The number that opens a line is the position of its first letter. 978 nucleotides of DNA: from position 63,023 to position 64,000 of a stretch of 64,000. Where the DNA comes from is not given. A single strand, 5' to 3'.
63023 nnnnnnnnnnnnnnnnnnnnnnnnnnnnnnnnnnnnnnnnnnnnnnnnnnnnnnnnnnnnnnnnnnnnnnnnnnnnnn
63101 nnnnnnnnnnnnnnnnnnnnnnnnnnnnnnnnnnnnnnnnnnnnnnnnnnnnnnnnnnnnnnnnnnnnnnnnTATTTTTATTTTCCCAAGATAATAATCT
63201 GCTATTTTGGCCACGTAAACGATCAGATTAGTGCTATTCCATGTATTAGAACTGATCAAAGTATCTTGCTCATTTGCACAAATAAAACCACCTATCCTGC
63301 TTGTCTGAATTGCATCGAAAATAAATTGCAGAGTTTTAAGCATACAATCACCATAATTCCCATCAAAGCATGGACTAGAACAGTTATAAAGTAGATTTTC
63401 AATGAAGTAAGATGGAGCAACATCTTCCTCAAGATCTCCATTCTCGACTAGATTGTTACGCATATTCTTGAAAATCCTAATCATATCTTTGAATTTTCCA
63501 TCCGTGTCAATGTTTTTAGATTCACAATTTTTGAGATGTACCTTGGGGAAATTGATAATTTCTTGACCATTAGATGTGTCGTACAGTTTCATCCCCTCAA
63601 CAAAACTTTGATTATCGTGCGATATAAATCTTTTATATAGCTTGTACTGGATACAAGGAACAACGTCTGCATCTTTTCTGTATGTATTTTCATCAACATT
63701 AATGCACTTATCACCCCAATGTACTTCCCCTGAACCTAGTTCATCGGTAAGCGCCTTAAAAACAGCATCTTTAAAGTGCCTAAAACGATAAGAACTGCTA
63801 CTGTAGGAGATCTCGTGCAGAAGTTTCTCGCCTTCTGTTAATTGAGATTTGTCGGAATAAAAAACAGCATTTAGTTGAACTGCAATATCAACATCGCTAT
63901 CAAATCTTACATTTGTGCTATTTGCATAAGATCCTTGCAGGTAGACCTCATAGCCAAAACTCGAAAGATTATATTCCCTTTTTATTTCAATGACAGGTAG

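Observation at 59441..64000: CBASS-like pair (CD-NTase + 2-TM effector) translationally coupled to an orphan type I HsdR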

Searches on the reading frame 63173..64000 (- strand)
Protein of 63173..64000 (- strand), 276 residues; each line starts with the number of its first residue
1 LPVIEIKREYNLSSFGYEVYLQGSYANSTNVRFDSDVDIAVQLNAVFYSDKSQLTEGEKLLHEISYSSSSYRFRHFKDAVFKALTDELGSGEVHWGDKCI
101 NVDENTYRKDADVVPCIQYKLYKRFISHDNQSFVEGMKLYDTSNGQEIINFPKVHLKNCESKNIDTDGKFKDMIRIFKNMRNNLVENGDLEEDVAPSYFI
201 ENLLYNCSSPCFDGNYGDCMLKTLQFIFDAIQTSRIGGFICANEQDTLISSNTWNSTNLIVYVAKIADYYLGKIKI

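Call 5: search_protein_families(library=pfam, proteins=[window:63173-64000:-], max_evalue=1)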
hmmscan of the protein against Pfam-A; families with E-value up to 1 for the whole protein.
window:63173-64000:- (276 aa): 3 families
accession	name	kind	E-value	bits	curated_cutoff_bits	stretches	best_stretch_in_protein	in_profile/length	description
PF01909.29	NTP_transf_2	-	2e-05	25.3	21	1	14-63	13-56/93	Nucleotidyltransferase domain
PF18765.7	Polbeta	-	0.0033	18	26.9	1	19-63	16-57/93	Polymerase beta, Nucleotidyltransferase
PF17156.9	GAPES2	-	0.046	14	27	1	96-181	76-160/204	Gammaproteobacterial periplasmic sensor domain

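Call 6: search_protein_families(library=padloc, proteins=[window:63173-64000:-], max_evalue=1)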
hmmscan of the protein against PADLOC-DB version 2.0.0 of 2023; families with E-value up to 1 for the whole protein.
window:63173-64000:- (276 aa): 20 families
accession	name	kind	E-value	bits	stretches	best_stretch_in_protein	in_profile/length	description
PDLC00788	Cyclase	-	2.1e-84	281.5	1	10-270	36-294/297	oligonucleotide-cyclase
PDLC00801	Cyclase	-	6.1e-66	220.5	1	6-270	35-292/295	oligonucleotide-cyclase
PDLC00794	Cyclase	-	1.9e-53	179.7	1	10-248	38-270/297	oligonucleotide-cyclase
PDLC00789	Cyclase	-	1.4e-28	98.1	1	10-243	27-233/261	oligonucleotide-cyclase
PDLC00812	Cyclase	-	2.8e-28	96.6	1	11-209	82-283/352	oligonucleotide-cyclase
PDLC00807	Cyclase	-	4.6e-20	70.1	1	15-207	76-256/342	oligonucleotide-cyclase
PDLC00772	Cyclase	-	5.2e-20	69.7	1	13-209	90-281/375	oligonucleotide-cyclase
PDLC00784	Cyclase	-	4.1e-14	50.6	1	21-208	80-277/351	oligonucleotide-cyclase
PDLC00809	Cyclase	-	2.7e-12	44.9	1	20-232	46-229/295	oligonucleotide-cyclase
PDLC00773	Cyclase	-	6.4e-08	30.5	1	78-239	93-233/334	oligonucleotide-cyclase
PDLC00823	Cyclase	-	6.2e-07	27.3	1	18-211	45-197/285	oligonucleotide-cyclase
PDLC00822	Cyclase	-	7.6e-07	26.8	2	6-45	35-78/375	oligonucleotide-cyclase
PDLC00798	Cyclase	-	2.6e-05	21.8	2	148-204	147-203/344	oligonucleotide-cyclase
PDLC00786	Cyclase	-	6.1e-05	20.6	1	12-53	42-83/293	oligonucleotide-cyclase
PDLC00808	Cyclase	-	0.00015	19.2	1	20-204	55-212/325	oligonucleotide-cyclase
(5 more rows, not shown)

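Call 7: search_protein_families(library=ncbifam, proteins=[window:63173-64000:-], max_evalue=1)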
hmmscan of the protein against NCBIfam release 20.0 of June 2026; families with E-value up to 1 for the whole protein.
window:63173-64000:- (276 aa): 5 families
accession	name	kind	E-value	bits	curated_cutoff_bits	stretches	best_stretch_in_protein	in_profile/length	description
NF053871.1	DS2_2_antiphage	equivalog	5.6e-76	255.6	350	1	15-270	41-293/294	anti-phage nucleotidyltransferase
NF041117.1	CBASS_cyclase_b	equivalog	3.3e-13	49.9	200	1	21-217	40-200/275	CBASS oligonucleotide cyclase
NF041116.1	CBASS_cyclase_a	equivalog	3.9e-06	26.2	200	1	19-229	48-233/317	CBASS oligonucleotide cyclase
TIGR03671.1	cca_archaeal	equivalog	0.00044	19.2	281.3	1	10-74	34-97/410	CCA tRNA nucleotidyltransferase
NF047752.1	MntA_antitoxin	equivalog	0.0037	17.1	60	1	19-46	10-36/106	type VII toxin-antitoxin system MntA family adenylyltransferase antitoxin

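Call 11: find_homologous_proteins(query=window:63173-64000:-)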
Query window:63173-64000:- (276 aa): 1550 proteins with E <= 0.001 among 1867 candidates; the best 120 are listed.
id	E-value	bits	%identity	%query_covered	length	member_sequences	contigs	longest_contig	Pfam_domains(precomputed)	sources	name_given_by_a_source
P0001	1.9e-178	610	97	100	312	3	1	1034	PF26305.1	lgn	-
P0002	6.4e-163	559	88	100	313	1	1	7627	PF26305.1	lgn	-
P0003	1.4e-162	558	88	100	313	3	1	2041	PF26305.1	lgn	-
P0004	3.8e-154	530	82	99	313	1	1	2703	PF26305.1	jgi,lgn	jgi:predicted nucleotidyltransferase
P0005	1.8e-146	505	78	100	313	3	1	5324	PF26305.1,PF01909.30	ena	-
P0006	2.0e-146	505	80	100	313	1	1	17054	PF26305.1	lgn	-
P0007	6.5e-145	500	79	100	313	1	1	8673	PF26305.1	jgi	jgi:hypothetical protein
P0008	8.1e-145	499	76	100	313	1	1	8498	PF26305.1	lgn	-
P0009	1.6e-142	492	77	99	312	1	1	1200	PF26305.1,PF01909.30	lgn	-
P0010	4.4e-142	491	77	100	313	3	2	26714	PF26305.1,PF01909.30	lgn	-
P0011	1.7e-141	489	76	100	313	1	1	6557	PF26305.1,PF01909.30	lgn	-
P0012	7.5e-139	480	75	100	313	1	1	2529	PF26305.1,PF01909.30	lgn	-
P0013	2.7e-138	478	74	100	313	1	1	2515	PF26305.1,PF01909.30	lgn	-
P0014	4.2e-134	464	72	100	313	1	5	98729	PF26305.1,PF01909.30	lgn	-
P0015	2.2e-132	459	71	100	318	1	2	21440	PF26305.1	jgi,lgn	jgi:predicted nucleotidyltransferase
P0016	6.2e-128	444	68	100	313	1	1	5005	PF26305.1,PF01909.30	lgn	-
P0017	1.2e-127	443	71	100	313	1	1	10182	PF26305.1,PF01909.30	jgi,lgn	-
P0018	5.2e-127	441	68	100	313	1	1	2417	PF26305.1,PF01909.30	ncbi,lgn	-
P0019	1.8e-126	439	69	100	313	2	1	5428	PF26305.1,PF01909.30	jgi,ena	-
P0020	4.8e-125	435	69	98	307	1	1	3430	PF26305.1,PF01909.30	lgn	-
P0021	6.8e-125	434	69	98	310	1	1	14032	PF26305.1,PF01909.30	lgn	-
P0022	9.9e-125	434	70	100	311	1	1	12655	PF26305.1,PF01909.30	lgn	-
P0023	1.2e-124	433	68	100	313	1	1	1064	PF26305.1,PF18144.8,PF01909.30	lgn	-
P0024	5.3e-124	431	68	100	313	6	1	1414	PF26305.1,PF01909.30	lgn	-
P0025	1.6e-119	417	65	99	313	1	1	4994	PF26305.1,PF01909.30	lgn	-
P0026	2.7e-118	413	64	99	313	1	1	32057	PF26305.1,PF01909.30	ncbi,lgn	ncbi:MAG: nucleotidyltransferase [Candidatus Moraniibacteriota bacterium]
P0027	3.9e-117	409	66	99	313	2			PF26305.1,PF01909.30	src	-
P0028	1.1e-116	407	64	100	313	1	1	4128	PF26305.1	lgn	-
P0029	2.5e-116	406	64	100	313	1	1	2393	PF26305.1,PF01909.30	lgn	-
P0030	2.6e-116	406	63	100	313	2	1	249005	PF26305.1,PF01909.30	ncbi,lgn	-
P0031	3.2e-116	406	65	100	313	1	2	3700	PF26305.1,PF01909.30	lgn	-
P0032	2.0e-114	400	63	100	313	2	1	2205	PF26305.1,PF01909.30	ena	-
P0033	6.6e-114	398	62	100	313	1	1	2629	PF26305.1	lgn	-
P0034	5.2e-113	395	63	99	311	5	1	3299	PF26305.1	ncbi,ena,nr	ncbi:MAG: nucleotidyltransferase [Archaeoglobaceae archaeon]|nr:nucleotidyltransferase [Archaeogloba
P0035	9.7e-112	391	62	100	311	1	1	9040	PF26305.1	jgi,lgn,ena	-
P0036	5.2e-111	389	62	99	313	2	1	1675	PF26305.1,PF01909.30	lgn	-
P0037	3.4e-108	379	61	100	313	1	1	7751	PF26305.1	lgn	-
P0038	4.3e-107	376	60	97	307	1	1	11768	PF26305.1,PF01909.30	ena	-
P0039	1.0e-106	375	60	98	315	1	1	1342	PF26305.1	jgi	jgi:hypothetical protein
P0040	1.2e-106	374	61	99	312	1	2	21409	PF26305.1,PF01909.30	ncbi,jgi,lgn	ncbi:MAG: nucleotidyltransferase [Candidatus Paceibacterota bacterium]|jgi:hypothetical protein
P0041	1.1e-105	371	59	100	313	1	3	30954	PF26305.1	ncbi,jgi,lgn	jgi:predicted nucleotidyltransferase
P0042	5.3e-103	362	61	98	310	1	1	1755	PF26305.1,PF01909.30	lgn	-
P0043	5.2e-102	359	59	99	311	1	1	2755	PF26305.1,PF18144.8,PF01909.30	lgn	-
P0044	7.0e-102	359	60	98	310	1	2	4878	PF26305.1,PF01909.30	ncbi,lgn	-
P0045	4.5e-101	356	59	99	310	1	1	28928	PF26305.1,PF01909.30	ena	-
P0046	7.7e-101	355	58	99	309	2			PF26305.1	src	-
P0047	3.8e-100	353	58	98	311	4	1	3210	PF26305.1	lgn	-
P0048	1.8e-98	348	59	98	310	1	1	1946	PF26305.1,PF18144.8,PF01909.30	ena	-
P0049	2.0e-96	341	58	98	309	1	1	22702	PF26305.1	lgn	-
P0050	5.3e-96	339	55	98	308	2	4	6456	PF26305.1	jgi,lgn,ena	-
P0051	4.7e-95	336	54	100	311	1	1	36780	PF26305.1,PF01909.30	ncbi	-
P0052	6.8e-95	336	54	98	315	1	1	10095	PF26305.1,PF01909.30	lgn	-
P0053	1.4e-93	331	54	98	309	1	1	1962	PF26305.1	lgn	-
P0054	2.2e-93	331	55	98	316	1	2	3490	PF26305.1,PF01909.30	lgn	-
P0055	6.1e-92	326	54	98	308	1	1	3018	PF26305.1,PF01909.30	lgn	-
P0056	2.3e-90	321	54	99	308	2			PF26305.1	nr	nr:nucleotidyltransferase [Candidatus Gracilibacteria bacterium]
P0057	4.6e-90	320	56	92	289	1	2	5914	PF26305.1,PF18144.8,PF01909.30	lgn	-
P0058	1.4e-83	299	52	98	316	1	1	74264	PF26305.1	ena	-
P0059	2.8e-83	298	51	98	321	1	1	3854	PF26305.1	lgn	-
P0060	6.1e-79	283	49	98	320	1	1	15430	PF26305.1,PF18144.8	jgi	jgi:hypothetical protein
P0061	3.2e-78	281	51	90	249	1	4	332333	PF26305.1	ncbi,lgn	-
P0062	2.6e-76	275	45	98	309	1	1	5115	PF26305.1,PF01909.30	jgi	jgi:hypothetical protein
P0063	2.8e-71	258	43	98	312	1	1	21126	PF26305.1,PF18144.8,PF01909.30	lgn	-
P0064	1.1e-70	256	45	99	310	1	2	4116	PF26305.1,PF01909.30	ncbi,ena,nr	ncbi:nucleotidyltransferase [bacterium]|nr:nucleotidyltransferase [bacterium]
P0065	1.2e-70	256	46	99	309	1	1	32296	PF26305.1,PF18144.8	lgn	-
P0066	1.7e-69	252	46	97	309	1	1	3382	PF26305.1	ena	-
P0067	2.7e-69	252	46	98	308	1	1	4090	PF26305.1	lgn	-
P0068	6.6e-69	251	43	98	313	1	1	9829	PF26305.1,PF18144.8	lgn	-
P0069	2.1e-68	249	43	99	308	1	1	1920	PF26305.1,PF01909.30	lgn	-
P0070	3.9e-68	248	43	97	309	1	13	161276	PF26305.1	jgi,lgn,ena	jgi:predicted nucleotidyltransferase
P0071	2.3e-66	242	45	98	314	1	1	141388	PF26305.1,PF18144.8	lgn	-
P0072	4.5e-65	238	43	96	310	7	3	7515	PF26305.1,PF01909.30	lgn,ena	-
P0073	6.4e-65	238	45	98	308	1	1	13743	PF26305.1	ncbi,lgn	-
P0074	1.6e-64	236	44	96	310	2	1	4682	PF26305.1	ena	-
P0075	1.4e-63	233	42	99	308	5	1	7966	PF26305.1,PF01909.30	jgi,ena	-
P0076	3.1e-63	232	45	95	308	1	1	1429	PF26305.1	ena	-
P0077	3.6e-63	232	43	96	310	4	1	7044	PF26305.1,PF18144.8,PF01909.30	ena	-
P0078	8.3e-63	231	41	97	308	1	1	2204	PF26305.1,PF01909.30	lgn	-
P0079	1.0e-62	230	43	97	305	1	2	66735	PF26305.1,PF01909.30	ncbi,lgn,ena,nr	ncbi:MAG: nucleotidyltransferase [Candidatus Moranbacteria bacterium]|nr:nucleotidyltransferase [Can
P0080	2.0e-59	219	40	99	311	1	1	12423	PF26305.1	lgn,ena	-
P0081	3.8e-56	209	43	90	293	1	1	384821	PF26305.1,PF18144.8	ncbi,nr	ncbi:MAG: nucleotidyltransferase [Candidatus Bathyarchaeota archaeon]|nr:nucleotidyltransferase [Can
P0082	2.0e-55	206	39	100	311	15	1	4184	PF26305.1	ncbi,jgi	jgi:hypothetical protein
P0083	5.5e-54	202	41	91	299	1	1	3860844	PF26305.1,PF18144.8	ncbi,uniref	ncbi:nucleotidyltransferase [Parageobacillus thermoglucosidasius]|uniref:nucleotidyltransferase doma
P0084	5.9e-54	202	40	93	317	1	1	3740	PF26305.1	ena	-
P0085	6.5e-54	201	44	88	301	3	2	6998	PF26305.1,PF18144.8,PF01909.30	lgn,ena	-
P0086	3.1e-53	199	39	94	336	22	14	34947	PF26305.1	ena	-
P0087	1.3e-52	197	39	99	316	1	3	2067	PF26305.1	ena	-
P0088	1.3e-52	197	41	90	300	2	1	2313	PF26305.1,PF18144.8,PF01909.30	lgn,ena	-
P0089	1.4e-52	197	41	88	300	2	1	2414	PF26305.1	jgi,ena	-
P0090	3.0e-52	196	44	84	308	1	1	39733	PF26305.1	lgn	-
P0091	3.1e-52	196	42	87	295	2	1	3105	PF26305.1,PF18144.8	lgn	-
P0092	4.0e-52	196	42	93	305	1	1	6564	PF26305.1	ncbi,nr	ncbi:MAG: nucleotidyltransferase [Bryobacterales bacterium]|nr:nucleotidyltransferase [Bryobacterale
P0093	4.2e-52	195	42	86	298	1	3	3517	PF26305.1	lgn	-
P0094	5.6e-52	195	37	96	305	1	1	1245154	PF26305.1,PF01909.30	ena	-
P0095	6.6e-52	195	39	94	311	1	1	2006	PF26305.1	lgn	-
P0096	9.7e-52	194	41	90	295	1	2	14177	PF26305.1,PF18144.8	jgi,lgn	jgi:hypothetical protein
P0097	2.0e-51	193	38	94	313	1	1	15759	PF26305.1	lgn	-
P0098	2.3e-51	193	42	86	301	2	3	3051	PF26305.1,PF18144.8,PF01909.30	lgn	-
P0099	2.7e-51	193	38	95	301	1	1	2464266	PF26305.1,PF01909.30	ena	-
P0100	2.8e-51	193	42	90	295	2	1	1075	PF26305.1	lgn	-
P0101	4.4e-51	192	39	94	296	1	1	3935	PF26305.1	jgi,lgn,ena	-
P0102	4.8e-51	192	39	91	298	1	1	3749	PF26305.1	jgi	jgi:hypothetical protein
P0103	5.6e-51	192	41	98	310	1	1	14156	PF26305.1,PF01909.30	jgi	-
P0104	6.2e-51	192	40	92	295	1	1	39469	PF26305.1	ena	-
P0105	1.2e-50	191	42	90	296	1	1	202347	PF26305.1,PF18144.8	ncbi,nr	ncbi:MAG: nucleotidyltransferase [Candidatus Bathyarchaeota archaeon]|nr:nucleotidyltransferase [Can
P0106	1.2e-50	191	40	95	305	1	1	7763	PF26305.1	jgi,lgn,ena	-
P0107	1.4e-50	191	38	95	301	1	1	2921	PF26305.1,PF18144.8,PF01909.30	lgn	-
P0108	1.6e-50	190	39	93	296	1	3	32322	PF26305.1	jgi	jgi:hypothetical protein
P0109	2.2e-50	190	37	95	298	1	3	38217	PF26305.1,PF18144.8,PF01909.30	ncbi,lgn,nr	ncbi:MAG: nucleotidyltransferase [Eubacteriales bacterium]|nr:nucleotidyltransferase [Eubacteriales 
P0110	2.7e-50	190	40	94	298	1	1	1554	PF26305.1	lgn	-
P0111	2.9e-50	189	39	90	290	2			PF26305.1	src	-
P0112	3.8e-50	189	41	97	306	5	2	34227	PF26305.1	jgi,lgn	jgi:hypothetical protein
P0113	4.2e-50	189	40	92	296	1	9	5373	PF26305.1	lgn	-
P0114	5.1e-50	189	38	91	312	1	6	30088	PF26305.1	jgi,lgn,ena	jgi:predicted nucleotidyltransferase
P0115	5.2e-50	189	37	94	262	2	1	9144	PF26305.1,PF01909.30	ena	-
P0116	5.7e-50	188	40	88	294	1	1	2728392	PF26305.1,PF18144.8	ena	-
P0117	5.7e-50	188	41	87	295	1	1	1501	PF26305.1,PF18144.8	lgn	-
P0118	6.1e-50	188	39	92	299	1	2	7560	PF26305.1,PF18144.8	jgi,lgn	jgi:hypothetical protein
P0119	6.3e-50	188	40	92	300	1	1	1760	PF26305.1,PF18144.8,PF01909.30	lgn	-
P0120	6.8e-50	188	39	88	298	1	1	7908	PF26305.1,PF18144.8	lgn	-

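Call 13: find_encoding_contigs(protein=P0002, flank=10000, max_places=3)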
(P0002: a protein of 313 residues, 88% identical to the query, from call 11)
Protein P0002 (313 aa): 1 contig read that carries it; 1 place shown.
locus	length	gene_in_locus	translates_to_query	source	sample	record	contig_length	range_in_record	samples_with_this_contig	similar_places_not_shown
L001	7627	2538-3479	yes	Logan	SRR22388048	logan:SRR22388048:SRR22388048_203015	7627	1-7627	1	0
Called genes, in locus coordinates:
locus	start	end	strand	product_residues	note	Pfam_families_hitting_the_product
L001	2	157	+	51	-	?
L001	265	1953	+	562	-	PF00376:MerR (weak), PF12728:HTH_17 (weak), PF13411:MerR_1, PF12161:HsdM_N, PF02384:N6_Mtase, PF07669:Eco57I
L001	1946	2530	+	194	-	PF01420:Methylase_S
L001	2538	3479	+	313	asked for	PF26305:CD_NTase_C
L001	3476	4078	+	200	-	PF18153:Cap15_CD_rec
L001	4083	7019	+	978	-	PF04313:HSDR_N, PF00270:DEAD (weak), PF04851:ResIII, PF18766:SWI2_SNF2, PF22679:T1R_D3-like, PF11867:T1RH-like_C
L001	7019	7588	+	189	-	PF01863:YgjP-like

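Call 14: find_encoding_contigs(protein=P0006, flank=10000, max_places=3)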
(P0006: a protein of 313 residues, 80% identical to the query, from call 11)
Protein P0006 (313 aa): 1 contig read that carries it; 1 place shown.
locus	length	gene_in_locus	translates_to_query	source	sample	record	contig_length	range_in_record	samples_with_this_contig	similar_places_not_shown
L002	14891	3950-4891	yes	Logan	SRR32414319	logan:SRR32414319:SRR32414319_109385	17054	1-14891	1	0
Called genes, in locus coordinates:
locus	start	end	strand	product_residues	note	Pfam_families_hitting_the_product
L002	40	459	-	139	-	-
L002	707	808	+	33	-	-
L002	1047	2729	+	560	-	PF00376:MerR (weak), PF12728:HTH_17 (faint), PF13411:MerR_1 (weak), PF12161:HsdM_N, PF02384:N6_Mtase, PF07669:Eco57I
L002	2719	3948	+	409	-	PF01420:Methylase_S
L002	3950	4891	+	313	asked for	PF26305:CD_NTase_C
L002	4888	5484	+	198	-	PF18153:Cap15_CD_rec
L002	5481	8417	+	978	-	PF04313:HSDR_N, PF00270:DEAD (weak), PF04851:ResIII, PF18766:SWI2_SNF2, PF00271:Helicase_C (faint), PF22679:T1R_D3-like, PF11867:T1RH-like_C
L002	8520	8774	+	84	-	-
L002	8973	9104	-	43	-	-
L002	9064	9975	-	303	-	PF13310:Virulence_RhuM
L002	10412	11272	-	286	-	PF06691:DUF1189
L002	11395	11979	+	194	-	PF13365:Trypsin_2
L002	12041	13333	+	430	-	-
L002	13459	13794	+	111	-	PF04020:Phage_holin_4_2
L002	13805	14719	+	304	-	PF01368:DHH, PF02833:DHHA2 (weak)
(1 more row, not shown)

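Call 15: find_encoding_contigs(protein=P0010, flank=10000, max_places=3)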
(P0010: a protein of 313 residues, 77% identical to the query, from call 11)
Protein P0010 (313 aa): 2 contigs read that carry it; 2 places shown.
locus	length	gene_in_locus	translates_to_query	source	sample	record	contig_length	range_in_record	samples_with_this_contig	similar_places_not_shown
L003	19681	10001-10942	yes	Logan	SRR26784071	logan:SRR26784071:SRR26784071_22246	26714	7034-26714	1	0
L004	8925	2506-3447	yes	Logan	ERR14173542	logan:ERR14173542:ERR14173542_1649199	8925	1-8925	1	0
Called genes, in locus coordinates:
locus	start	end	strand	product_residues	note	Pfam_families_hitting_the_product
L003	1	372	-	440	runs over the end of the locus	PF00239:Resolvase, PF07508:Recombinase, PF13408:Zn_ribbon_recom (weak)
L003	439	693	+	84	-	-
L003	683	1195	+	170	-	-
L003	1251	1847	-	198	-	PF09851:SHOCT (weak)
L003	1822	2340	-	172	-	-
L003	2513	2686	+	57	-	PF01381:HTH_3, PF13443:HTH_26, PF13560:HTH_31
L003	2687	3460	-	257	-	-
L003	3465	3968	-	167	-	-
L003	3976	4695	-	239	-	PF01555:N6_N4_Mtase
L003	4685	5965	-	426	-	PF02195:ParB_N, PF03602:Cons_hypoth95 (faint), PF01555:N6_N4_Mtase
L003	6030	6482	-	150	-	-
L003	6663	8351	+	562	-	PF00376:MerR (weak), PF12728:HTH_17 (weak), PF13411:MerR_1 (weak), PF12161:HsdM_N, PF02384:N6_Mtase, PF07669:Eco57I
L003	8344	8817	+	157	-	-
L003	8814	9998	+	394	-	PF01420:Methylase_S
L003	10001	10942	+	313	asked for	PF01909:NTP_transf_2 (weak), PF26305:CD_NTase_C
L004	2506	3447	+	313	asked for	PF01909:NTP_transf_2 (weak), PF26305:CD_NTase_C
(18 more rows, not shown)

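Call 25: find_encoding_contigs(protein=P0014, flank=10000, max_places=3)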
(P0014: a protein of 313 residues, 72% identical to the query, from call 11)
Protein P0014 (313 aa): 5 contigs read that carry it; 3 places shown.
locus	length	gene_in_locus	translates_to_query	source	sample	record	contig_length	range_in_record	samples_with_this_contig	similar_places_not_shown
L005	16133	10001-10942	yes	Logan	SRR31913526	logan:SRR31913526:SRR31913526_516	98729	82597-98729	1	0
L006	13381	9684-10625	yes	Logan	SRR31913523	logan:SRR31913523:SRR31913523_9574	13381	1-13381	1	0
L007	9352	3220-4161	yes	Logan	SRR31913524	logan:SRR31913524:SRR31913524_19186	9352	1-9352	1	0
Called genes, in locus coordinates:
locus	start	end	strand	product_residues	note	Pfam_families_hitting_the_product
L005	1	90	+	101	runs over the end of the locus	-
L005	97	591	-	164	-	PF00293:NUDIX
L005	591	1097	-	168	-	PF00293:NUDIX, PF14815:NUDIX_4 (weak)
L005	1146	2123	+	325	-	PF02618:YceG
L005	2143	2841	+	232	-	PF08241:Methyltransf_11 (weak)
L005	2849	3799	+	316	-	PF01207:Dus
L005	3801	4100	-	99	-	-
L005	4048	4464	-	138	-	PF00076:RRM_1, PF28441:RRM_11 (weak)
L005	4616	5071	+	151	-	-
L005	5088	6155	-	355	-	-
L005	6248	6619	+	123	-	-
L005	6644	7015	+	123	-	-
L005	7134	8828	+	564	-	PF00376:MerR, PF12728:HTH_17 (weak), PF13411:MerR_1, PF12161:HsdM_N, PF02384:N6_Mtase, PF07669:Eco57I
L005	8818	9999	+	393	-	PF01420:Methylase_S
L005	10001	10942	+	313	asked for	PF01909:NTP_transf_2 (faint), PF26305:CD_NTase_C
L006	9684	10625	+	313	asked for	PF01909:NTP_transf_2 (faint), PF26305:CD_NTase_C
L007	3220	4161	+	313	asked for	PF01909:NTP_transf_2 (faint), PF26305:CD_NTase_C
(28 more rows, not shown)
